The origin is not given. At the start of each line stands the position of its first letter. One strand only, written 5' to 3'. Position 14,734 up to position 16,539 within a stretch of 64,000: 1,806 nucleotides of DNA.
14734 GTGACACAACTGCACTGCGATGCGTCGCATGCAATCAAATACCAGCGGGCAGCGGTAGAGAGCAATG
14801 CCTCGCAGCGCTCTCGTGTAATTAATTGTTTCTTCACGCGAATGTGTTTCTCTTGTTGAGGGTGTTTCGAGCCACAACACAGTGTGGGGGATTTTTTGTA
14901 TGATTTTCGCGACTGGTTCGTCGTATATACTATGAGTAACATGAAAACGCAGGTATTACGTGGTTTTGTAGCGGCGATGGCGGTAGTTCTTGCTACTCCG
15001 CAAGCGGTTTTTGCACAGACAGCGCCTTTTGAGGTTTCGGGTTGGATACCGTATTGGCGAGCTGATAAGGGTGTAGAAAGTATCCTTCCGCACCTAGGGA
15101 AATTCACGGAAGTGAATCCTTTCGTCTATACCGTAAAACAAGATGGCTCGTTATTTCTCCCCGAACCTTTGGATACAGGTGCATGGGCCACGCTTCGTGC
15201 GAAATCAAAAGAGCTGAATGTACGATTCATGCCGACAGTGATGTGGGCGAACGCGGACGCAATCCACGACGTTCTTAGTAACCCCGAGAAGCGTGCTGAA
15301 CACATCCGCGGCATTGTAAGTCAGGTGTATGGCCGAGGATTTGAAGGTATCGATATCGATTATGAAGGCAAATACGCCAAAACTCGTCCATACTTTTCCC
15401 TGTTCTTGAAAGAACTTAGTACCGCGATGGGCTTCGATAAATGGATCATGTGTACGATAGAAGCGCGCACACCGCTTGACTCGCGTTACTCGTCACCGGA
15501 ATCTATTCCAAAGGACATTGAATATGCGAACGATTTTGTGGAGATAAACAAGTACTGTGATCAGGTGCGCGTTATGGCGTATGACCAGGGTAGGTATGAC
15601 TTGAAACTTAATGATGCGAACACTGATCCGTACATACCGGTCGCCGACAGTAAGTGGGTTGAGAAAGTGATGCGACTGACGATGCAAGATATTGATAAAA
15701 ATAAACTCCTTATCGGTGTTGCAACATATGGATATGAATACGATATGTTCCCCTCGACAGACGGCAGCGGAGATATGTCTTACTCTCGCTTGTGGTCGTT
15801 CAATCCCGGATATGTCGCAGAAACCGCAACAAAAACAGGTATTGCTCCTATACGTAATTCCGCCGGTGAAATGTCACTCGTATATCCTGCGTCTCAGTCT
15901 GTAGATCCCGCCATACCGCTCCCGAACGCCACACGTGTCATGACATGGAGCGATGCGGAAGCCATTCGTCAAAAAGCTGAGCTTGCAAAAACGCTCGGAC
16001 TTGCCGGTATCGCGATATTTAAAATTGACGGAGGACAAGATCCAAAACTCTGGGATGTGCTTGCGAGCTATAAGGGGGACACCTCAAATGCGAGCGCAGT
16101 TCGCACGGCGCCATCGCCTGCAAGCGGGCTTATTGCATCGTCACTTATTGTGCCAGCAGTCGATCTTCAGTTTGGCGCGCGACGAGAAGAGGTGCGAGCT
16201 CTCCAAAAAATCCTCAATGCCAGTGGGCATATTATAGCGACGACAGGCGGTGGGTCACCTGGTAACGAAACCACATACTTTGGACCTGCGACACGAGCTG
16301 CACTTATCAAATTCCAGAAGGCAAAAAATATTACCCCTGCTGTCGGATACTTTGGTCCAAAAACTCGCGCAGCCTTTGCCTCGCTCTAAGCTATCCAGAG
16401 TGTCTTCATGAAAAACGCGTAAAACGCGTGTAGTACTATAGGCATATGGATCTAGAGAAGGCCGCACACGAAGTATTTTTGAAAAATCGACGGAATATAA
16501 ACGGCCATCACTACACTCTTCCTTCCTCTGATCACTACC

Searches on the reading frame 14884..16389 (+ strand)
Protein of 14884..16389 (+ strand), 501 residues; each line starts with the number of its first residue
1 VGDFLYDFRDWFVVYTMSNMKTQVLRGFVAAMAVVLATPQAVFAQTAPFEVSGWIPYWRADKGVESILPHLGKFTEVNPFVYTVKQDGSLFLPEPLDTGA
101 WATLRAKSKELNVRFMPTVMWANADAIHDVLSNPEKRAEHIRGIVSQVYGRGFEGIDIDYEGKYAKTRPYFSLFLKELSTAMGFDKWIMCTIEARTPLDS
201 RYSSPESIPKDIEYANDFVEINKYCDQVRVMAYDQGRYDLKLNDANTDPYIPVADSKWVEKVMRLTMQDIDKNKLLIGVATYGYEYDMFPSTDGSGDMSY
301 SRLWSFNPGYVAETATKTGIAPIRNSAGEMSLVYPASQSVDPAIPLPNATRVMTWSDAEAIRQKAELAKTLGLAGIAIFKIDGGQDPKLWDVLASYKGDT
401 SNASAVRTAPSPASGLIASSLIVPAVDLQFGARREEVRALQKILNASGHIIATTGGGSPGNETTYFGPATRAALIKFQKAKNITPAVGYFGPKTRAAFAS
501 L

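Call 59: search_protein_families(library=ncbifam, proteins=[window:14884-16389:+], max_evalue=1e-10)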
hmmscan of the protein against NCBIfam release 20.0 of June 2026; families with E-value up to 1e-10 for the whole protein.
window:14884-16389:+ (501 aa): 0 families

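Call 80: search_protein_families(library=pfam, proteins=[window:14884-16389:+], max_evalue=0.001)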
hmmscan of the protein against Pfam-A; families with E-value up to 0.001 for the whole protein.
window:14884-16389:+ (501 aa): 2 families
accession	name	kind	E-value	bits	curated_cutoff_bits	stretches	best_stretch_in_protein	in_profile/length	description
PF00704.34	Glyco_hydro_18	-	9.7e-22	78.5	29.6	1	69-382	18-315/317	Glycosyl hydrolases family 18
PF01471.23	PG_binding_1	-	3.2e-10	40.5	23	1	433-497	1-56/57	Putative peptidoglycan binding domain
